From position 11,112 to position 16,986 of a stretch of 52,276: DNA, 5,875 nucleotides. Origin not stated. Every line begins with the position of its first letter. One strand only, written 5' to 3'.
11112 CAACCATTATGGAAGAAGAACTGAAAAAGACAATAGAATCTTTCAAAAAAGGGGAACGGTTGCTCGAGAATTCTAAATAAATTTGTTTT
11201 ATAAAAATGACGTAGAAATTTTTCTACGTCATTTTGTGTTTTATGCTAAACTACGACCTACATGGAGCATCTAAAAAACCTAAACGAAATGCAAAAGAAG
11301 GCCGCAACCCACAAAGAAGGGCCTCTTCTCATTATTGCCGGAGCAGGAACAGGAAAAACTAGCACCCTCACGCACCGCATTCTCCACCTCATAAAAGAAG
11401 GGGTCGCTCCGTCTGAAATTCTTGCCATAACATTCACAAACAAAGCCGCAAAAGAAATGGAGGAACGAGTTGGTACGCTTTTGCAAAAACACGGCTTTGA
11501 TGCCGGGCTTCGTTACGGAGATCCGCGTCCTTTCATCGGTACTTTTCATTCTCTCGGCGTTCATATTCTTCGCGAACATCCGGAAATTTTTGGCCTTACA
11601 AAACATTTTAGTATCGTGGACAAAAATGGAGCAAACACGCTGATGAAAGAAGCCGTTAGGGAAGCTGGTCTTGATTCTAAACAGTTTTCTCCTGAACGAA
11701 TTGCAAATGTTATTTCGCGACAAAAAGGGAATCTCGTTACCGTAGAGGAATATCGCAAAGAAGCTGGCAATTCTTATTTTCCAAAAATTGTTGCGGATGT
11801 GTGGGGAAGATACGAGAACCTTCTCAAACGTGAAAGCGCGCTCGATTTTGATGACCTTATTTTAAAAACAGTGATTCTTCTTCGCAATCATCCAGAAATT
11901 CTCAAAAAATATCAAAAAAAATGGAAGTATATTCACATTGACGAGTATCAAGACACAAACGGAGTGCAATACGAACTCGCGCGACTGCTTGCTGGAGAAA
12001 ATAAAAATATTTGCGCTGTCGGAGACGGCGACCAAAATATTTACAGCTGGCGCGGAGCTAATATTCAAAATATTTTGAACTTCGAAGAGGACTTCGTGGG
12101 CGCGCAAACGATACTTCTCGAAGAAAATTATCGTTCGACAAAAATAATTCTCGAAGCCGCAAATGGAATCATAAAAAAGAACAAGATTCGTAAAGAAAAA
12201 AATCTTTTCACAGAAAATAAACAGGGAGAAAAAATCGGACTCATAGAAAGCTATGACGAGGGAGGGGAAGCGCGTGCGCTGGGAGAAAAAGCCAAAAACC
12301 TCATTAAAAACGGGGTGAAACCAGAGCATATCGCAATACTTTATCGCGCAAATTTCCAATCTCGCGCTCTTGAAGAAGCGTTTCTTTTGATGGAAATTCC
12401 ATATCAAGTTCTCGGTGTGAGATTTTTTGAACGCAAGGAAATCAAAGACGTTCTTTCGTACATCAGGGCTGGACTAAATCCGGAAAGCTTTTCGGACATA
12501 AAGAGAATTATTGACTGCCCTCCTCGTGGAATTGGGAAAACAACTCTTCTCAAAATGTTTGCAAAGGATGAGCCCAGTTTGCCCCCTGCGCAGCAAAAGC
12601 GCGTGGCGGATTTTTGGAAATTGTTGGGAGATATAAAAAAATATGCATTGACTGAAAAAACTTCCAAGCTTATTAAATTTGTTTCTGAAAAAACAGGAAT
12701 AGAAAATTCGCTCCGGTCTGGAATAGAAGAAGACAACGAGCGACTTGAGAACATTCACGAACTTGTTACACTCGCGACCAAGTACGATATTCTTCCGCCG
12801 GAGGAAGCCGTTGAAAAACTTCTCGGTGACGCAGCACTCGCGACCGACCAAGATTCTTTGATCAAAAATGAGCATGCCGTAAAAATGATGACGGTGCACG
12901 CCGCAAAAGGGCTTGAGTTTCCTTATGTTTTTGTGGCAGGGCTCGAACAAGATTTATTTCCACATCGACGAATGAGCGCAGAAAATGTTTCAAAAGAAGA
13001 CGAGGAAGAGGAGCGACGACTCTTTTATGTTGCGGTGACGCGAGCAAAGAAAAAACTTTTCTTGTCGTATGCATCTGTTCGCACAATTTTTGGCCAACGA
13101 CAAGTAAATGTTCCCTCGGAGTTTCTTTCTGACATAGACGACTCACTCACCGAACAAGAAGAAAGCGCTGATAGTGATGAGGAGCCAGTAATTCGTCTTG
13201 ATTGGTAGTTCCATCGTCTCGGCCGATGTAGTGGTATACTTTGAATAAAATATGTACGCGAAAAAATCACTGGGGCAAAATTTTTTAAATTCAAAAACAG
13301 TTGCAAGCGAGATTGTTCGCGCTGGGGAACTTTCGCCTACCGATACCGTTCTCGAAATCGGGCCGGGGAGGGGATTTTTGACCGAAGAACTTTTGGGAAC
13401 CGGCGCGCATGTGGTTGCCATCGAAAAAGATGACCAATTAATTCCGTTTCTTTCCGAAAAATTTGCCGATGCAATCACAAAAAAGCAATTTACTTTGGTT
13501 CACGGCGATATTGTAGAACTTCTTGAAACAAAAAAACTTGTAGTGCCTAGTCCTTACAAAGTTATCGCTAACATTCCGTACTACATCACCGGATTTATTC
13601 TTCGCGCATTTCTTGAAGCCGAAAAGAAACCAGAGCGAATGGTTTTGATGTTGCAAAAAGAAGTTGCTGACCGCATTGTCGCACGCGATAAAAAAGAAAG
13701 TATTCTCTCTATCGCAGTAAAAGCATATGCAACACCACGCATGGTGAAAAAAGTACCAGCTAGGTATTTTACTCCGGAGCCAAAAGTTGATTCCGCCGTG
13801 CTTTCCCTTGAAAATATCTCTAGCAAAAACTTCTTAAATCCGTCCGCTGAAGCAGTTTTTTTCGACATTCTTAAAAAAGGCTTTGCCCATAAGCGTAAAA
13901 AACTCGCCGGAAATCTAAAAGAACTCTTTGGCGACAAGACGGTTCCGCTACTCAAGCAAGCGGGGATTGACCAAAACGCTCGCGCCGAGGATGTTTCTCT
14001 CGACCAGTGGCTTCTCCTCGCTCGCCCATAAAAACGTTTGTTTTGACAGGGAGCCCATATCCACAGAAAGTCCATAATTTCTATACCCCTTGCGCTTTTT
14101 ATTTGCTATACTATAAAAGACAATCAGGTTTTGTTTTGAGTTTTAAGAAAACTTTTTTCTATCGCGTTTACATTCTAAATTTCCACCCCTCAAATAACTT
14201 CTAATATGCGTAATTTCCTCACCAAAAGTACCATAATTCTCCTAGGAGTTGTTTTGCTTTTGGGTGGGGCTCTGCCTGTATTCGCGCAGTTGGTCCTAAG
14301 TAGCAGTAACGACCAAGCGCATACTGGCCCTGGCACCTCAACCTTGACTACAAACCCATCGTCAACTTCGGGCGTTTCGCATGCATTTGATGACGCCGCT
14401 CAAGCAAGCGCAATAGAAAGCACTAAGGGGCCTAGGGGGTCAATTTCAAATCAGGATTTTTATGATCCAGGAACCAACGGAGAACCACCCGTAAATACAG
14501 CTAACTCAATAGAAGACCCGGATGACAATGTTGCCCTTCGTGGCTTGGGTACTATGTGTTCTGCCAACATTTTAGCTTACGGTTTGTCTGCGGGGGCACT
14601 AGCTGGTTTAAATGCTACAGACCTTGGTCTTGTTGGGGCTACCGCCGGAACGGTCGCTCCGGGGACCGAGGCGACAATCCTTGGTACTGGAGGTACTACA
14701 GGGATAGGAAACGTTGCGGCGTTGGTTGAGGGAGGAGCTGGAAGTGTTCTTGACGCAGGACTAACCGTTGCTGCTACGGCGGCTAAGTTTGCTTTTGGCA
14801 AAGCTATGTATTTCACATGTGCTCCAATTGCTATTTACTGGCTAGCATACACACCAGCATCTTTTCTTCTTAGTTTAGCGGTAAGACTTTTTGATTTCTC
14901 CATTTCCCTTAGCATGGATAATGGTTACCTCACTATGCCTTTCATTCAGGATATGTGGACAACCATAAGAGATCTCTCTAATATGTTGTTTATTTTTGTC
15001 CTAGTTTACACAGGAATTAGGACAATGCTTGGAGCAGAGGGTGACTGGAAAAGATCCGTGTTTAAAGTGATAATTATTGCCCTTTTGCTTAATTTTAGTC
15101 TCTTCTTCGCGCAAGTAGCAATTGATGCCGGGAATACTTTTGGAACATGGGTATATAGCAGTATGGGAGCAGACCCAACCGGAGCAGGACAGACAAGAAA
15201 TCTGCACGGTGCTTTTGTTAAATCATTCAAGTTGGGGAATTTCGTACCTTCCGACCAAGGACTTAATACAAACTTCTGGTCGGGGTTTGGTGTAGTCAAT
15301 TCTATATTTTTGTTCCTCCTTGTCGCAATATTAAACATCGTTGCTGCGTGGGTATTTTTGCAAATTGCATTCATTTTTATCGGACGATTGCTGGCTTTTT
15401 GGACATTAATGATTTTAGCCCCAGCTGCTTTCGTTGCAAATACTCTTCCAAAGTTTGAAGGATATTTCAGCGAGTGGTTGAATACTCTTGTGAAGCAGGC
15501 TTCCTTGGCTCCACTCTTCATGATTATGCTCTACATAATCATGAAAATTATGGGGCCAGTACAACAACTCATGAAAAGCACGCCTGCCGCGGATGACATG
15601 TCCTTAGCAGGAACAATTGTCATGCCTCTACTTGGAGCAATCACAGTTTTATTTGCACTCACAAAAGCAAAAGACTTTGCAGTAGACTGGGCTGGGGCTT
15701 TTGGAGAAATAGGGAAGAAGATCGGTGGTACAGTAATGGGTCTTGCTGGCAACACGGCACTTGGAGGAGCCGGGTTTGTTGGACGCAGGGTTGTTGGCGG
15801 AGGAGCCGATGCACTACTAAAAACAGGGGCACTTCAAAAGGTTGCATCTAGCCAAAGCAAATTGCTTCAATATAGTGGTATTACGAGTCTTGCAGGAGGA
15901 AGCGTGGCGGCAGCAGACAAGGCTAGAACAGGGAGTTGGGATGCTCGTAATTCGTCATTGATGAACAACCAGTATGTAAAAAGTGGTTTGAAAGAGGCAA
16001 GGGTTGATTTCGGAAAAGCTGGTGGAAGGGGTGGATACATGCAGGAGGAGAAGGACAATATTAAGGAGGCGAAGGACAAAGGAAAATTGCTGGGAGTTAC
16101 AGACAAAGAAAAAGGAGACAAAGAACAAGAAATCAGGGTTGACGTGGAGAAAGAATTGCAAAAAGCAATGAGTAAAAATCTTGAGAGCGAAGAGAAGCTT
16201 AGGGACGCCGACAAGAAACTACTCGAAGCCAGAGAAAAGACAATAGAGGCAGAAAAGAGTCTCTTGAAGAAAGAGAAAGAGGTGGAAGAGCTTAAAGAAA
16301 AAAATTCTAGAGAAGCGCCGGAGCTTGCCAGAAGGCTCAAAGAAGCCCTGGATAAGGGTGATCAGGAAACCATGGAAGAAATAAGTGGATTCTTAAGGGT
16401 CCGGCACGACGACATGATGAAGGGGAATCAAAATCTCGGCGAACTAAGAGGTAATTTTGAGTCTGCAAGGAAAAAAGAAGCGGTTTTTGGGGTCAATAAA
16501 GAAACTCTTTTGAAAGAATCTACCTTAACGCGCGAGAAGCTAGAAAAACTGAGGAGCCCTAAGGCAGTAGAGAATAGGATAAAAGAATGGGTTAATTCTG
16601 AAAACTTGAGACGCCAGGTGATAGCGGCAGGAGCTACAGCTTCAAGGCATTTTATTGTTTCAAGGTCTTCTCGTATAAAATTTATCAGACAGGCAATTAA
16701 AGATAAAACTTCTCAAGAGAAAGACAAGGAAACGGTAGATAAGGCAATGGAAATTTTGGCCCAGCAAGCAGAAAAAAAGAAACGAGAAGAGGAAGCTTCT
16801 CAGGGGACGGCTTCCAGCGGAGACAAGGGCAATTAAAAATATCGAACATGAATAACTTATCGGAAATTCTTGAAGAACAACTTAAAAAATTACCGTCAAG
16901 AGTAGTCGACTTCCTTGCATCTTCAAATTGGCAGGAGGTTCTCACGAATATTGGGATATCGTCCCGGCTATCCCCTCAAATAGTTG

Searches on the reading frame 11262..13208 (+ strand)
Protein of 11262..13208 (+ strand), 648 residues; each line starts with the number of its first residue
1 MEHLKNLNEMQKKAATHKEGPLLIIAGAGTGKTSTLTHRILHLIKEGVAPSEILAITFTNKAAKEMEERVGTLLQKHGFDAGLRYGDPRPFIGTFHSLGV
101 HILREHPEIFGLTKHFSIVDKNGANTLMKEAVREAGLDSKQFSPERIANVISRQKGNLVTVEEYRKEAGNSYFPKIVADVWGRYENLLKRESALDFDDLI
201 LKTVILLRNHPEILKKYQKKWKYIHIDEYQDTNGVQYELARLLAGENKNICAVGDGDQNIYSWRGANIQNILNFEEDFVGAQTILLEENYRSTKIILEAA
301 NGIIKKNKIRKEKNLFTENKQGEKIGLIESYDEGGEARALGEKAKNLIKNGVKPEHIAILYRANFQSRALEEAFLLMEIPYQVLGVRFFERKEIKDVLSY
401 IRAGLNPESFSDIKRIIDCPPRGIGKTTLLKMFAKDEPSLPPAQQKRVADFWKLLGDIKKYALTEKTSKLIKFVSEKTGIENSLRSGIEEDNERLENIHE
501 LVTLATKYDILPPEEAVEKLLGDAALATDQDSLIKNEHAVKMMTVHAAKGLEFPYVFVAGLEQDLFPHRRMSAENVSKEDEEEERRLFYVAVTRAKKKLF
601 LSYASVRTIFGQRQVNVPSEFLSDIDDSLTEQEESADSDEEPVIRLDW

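Call 9: search_protein_families(library=pfam, proteins=[window:11262-13208:+])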
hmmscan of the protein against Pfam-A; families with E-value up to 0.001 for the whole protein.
window:11262-13208:+ (648 aa): 9 families
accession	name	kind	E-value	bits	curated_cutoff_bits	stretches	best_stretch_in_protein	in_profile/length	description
PF00580.27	UvrD-helicase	-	4.4e-88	295.9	23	1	7-278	1-270/271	UvrD/REP helicase N-terminal domain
PF13361.12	UvrD_C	-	5.8e-70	236.9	25.6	1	284-605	1-349/350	UvrD-like helicase C-terminal domain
PF13245.12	AAA_19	-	4e-24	85.7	25.1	1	12-262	2-132/134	AAA domain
PF13538.12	UvrD_C_2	-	9.9e-13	48.2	27.4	2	579-601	28-51/52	UvrD-like helicase C-terminal domain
PF01443.25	Viral_helicase1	-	3.1e-07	30.9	21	0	534-600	171-225/228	Viral superfamily 1 RNA helicase core domain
PF13604.12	AAA_30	-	1.2e-06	28.8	27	1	8-71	3-67/191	AAA domain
PF13173.12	AAA_14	-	2.3e-06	28.1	27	0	193-251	34-94/129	AAA domain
PF13087.12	AAA_12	-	0.00025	21.1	27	0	537-600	136-189/195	AAA domain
PF20720.3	nSTAND3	-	0.00094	19.3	27.2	0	16-56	14-54/155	Novel STAND NTPase 3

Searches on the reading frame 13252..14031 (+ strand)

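Call 9: search_protein_families(library=pfam, proteins=[window:13252-14031:+])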
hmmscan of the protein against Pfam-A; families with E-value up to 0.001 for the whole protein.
window:13252-14031:+ (259 aa): 3 families
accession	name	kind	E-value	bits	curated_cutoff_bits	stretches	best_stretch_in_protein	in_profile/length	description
PF00398.26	RrnaAD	-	1.6e-58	198.3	24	1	3-256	4-257/263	Ribosomal RNA adenine dimethylase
PF13649.12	Methyltransf_25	-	0.00017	22.6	27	0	33-90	1-58/97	Methyltransferase domain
PF20442.3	BrxL_N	-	0.00078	19.8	28.2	0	97-173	13-88/132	BREX system Lon protease-like protein BrxL N-terminal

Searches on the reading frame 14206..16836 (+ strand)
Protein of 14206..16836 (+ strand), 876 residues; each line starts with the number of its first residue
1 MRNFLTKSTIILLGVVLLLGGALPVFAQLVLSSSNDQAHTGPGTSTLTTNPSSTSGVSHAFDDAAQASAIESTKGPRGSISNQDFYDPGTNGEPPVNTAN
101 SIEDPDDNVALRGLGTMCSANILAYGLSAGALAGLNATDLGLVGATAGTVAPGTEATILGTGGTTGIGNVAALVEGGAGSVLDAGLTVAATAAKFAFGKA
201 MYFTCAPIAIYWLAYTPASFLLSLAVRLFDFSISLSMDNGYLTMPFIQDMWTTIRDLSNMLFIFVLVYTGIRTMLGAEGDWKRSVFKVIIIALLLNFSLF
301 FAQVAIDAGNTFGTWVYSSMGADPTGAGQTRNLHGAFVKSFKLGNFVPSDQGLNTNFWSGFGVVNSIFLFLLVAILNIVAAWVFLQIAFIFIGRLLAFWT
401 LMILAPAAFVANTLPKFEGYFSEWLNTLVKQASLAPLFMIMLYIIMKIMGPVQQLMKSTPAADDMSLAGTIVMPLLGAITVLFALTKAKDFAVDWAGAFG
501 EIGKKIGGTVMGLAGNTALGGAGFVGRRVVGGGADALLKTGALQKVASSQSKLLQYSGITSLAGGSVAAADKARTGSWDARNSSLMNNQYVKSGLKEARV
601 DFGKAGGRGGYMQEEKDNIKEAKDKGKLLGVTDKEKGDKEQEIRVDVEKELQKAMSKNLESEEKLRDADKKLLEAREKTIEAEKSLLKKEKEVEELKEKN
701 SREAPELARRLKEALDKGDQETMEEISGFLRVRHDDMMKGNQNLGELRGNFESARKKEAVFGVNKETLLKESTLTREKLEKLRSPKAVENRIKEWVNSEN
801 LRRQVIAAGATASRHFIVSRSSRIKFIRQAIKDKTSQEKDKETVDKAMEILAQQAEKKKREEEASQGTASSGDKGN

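Call 9: search_protein_families(library=pfam, proteins=[window:14206-16836:+])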
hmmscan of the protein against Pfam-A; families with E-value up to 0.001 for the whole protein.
window:14206-16836:+ (876 aa): 1 family
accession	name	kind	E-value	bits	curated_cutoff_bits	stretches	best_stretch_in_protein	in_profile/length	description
PF04610.19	TrbL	-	5.6e-05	23.5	25.9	1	266-480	5-210/215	TrbL/VirB6 plasmid conjugal transfer protein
